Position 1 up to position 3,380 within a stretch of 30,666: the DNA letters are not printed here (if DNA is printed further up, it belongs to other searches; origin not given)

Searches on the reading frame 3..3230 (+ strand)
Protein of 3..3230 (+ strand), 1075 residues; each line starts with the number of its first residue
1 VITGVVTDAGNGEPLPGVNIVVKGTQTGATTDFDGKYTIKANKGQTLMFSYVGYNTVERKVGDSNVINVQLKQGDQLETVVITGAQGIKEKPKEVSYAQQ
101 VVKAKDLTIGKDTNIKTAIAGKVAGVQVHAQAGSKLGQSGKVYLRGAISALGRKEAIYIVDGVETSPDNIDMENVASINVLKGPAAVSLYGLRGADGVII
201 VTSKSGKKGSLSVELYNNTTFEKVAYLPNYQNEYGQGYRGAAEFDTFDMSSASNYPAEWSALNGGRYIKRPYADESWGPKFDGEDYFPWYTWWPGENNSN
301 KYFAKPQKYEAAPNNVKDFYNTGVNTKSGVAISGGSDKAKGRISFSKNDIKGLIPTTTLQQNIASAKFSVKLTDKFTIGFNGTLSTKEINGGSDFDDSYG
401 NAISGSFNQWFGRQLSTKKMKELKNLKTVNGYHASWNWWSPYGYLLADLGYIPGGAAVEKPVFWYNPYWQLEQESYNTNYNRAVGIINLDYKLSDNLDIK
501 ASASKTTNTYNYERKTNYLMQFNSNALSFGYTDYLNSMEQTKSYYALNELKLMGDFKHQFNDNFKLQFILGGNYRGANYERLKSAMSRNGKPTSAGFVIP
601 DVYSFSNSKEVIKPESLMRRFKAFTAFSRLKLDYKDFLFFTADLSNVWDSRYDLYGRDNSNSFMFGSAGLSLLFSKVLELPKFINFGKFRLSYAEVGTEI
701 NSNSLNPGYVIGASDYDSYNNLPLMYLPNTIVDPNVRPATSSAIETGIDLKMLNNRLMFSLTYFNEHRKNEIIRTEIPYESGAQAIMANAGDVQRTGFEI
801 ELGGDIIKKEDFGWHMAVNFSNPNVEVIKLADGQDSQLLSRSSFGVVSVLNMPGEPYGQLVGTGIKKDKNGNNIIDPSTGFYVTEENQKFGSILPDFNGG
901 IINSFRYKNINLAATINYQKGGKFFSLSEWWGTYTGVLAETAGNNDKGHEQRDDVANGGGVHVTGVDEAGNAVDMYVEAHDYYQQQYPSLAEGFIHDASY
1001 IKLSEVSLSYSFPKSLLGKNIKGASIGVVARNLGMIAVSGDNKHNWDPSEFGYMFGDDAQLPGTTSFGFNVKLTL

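Call 9: search_protein_families(library=pfam, proteins=[window:3-3230:+], max_evalue=0.01)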
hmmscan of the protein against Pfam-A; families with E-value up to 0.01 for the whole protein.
window:3-3230:+ (1075 aa): 3 families
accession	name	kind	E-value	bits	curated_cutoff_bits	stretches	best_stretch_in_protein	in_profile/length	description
PF13715.12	CarbopepD_reg_2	-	5.4e-20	71.7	32.2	1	2-82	1-88/88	CarboxypepD_reg-like domain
PF07715.20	Plug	-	5.9e-13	49.7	23.9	1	93-198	3-107/107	TonB-dependent Receptor Plug Domain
PF13620.12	CarboxypepD_reg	-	3e-12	47.1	32.3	1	2-71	2-81/82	Carboxypeptidase regulatory-like domain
